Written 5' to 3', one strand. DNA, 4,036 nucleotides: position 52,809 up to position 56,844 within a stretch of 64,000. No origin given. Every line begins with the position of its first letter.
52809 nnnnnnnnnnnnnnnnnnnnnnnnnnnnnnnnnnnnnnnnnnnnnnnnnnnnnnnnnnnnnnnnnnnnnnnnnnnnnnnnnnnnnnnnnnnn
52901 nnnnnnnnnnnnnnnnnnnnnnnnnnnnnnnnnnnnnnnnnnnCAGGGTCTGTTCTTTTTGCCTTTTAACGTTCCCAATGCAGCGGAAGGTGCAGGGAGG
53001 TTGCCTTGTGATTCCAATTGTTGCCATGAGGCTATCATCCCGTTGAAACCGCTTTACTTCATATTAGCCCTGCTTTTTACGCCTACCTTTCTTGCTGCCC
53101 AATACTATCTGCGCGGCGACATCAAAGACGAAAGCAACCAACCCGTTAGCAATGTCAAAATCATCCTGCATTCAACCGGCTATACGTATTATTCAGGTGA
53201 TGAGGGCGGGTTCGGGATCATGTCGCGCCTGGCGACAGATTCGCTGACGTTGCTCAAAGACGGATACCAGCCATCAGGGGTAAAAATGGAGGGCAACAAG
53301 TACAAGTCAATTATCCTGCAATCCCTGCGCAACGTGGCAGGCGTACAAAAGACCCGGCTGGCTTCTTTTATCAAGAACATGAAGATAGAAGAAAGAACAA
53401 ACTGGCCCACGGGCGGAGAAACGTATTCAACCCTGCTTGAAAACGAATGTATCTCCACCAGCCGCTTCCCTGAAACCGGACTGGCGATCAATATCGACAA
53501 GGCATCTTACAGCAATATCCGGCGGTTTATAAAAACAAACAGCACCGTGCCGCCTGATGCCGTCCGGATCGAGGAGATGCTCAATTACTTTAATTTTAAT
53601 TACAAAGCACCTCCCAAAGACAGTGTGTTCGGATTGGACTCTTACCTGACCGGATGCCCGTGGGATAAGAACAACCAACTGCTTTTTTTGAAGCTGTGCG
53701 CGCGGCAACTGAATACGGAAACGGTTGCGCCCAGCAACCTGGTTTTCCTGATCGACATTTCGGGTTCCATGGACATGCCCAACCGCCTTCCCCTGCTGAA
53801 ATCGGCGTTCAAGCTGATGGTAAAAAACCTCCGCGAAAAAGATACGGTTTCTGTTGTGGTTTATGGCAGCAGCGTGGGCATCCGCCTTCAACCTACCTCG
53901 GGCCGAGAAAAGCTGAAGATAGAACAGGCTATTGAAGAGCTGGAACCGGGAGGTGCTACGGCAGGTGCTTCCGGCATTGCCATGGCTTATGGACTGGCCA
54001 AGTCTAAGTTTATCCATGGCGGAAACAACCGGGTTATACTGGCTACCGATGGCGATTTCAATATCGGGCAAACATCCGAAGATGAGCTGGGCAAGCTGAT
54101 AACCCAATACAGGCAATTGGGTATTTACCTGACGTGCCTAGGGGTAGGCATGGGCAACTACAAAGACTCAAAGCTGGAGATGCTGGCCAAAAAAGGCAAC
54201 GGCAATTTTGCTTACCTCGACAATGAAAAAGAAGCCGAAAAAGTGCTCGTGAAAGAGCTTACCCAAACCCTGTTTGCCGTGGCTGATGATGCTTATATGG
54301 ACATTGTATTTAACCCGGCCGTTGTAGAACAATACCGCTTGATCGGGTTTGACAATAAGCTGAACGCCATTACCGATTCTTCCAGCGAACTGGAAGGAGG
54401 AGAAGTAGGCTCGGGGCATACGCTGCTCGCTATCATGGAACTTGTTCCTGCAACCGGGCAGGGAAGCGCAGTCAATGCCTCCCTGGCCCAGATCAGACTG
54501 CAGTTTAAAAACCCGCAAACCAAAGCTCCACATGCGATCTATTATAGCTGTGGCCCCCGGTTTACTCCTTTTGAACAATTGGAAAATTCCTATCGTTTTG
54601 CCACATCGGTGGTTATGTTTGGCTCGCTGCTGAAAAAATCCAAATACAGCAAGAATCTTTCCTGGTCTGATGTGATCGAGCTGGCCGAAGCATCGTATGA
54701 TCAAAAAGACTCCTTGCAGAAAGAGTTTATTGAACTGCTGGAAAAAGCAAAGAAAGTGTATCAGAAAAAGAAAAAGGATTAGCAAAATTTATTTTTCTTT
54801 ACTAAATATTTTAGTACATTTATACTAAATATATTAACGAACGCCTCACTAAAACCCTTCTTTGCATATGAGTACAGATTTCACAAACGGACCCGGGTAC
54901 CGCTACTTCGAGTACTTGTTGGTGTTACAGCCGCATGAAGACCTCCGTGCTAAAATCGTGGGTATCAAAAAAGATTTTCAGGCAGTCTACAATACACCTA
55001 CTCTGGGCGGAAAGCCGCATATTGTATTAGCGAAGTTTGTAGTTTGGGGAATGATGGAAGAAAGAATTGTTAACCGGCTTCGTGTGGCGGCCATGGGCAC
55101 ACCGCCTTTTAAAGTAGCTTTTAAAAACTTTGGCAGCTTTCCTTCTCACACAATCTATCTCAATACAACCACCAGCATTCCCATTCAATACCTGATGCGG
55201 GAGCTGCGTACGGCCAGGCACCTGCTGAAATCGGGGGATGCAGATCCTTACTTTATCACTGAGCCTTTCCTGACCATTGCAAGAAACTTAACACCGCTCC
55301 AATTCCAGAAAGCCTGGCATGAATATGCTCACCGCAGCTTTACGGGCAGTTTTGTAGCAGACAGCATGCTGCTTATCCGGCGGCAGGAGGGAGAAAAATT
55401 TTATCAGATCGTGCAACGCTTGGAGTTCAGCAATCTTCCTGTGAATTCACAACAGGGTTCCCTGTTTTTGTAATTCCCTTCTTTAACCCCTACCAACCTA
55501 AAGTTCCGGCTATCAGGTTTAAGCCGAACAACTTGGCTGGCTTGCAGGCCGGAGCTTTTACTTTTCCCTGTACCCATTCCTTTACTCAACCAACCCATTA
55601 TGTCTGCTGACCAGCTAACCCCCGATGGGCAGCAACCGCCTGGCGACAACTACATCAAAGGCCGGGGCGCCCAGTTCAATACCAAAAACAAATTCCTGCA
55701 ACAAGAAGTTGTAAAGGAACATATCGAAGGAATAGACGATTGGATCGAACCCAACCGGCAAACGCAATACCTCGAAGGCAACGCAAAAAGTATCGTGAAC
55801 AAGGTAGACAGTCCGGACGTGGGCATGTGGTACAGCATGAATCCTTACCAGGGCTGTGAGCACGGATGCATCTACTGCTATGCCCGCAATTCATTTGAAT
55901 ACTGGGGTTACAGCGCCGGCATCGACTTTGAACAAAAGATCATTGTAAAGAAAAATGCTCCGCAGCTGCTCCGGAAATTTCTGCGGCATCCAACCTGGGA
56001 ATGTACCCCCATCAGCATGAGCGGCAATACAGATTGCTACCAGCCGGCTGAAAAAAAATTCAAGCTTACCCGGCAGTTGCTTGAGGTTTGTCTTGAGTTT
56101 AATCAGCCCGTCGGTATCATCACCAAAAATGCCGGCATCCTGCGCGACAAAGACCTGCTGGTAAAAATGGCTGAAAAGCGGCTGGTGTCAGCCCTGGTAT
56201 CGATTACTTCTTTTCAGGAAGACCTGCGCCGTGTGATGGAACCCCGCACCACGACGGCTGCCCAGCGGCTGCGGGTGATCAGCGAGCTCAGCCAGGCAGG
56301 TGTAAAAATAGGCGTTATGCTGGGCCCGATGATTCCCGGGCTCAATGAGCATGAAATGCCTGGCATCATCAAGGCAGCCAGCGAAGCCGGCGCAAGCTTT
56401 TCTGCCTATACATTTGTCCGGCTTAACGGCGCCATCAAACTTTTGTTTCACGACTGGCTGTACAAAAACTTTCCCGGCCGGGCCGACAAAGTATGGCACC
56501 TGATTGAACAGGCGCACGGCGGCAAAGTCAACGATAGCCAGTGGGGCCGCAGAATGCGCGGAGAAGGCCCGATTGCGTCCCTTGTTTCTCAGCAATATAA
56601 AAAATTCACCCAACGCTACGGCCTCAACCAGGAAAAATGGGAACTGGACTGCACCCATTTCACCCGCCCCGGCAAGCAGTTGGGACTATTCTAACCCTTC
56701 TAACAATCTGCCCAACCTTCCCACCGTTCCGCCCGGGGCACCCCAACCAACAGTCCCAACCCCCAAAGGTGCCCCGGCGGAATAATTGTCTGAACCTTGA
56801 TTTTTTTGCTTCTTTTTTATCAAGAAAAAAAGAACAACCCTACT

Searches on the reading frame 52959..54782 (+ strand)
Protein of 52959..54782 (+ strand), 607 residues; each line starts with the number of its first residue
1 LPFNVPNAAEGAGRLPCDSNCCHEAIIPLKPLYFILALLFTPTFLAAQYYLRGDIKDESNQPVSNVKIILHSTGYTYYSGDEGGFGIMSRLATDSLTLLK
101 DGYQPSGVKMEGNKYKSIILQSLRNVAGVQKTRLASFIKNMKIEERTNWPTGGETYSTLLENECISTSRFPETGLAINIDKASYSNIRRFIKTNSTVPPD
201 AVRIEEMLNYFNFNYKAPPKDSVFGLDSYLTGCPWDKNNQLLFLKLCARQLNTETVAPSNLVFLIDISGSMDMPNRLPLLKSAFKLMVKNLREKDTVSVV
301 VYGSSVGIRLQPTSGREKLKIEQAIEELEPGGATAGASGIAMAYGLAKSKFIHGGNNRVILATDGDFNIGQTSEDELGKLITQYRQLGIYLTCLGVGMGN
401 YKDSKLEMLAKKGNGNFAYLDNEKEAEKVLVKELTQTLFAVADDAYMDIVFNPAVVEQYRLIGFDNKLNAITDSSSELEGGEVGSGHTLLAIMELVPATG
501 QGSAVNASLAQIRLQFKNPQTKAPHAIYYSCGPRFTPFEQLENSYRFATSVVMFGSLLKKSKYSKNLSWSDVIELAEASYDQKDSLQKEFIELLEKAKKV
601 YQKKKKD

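Call 54: search_protein_families(library=pfam, proteins=[window:52959-54782:+], max_evalue=0.001)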
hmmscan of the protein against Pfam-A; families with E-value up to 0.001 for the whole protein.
window:52959-54782:+ (607 aa): 5 families
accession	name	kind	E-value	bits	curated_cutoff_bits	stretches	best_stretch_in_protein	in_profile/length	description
PF12034.13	YfbK_C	-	1.4e-29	104.1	25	1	437-599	2-183/184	Uncharacterized protein YfbK, C-terminal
PF12450.13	vWF_A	-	3e-27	94.9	25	1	153-242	4-93/94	von Willebrand factor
PF13519.12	VWA_2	-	5e-16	59.7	27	1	261-365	1-106/107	von Willebrand factor type A domain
PF00092.34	VWA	-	5.4e-16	59.7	23.8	1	260-427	1-169/174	von Willebrand factor type A domain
PF13768.12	VWA_3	-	8e-13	49.2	27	1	260-416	2-152/155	von Willebrand factor type A domain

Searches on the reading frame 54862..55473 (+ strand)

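Call 55: search_protein_families(library=pfam, proteins=[window:54862-55473:+], max_evalue=0.001)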
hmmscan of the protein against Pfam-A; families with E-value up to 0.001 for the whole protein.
window:54862-55473:+ (203 aa): 1 family
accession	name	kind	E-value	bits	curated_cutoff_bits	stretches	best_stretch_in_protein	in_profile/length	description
PF13563.12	2_5_RNA_ligase2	-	1.5e-14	54.8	27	1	32-177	9-151/152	2'-5' RNA ligase superfamily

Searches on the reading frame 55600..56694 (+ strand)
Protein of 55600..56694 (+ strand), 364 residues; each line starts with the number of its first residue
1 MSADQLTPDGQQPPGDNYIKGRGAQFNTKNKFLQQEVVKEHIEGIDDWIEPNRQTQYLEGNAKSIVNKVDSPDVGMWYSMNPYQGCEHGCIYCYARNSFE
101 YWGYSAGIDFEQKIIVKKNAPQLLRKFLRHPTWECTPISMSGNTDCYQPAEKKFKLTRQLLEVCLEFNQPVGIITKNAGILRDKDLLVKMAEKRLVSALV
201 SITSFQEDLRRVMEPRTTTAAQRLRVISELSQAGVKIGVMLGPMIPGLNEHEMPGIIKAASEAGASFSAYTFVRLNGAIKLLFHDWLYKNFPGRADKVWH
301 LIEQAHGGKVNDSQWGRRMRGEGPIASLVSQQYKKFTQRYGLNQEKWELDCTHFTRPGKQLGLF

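Call 55: search_protein_families(library=pfam, proteins=[window:55600-56694:+], max_evalue=0.001)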
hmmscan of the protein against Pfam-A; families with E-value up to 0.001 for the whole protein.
window:55600-56694:+ (364 aa): 1 family
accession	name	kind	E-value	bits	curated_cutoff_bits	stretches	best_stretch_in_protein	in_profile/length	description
PF04055.27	Radical_SAM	-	2e-15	57.8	29.5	1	80-258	1-164/166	Radical SAM superfamily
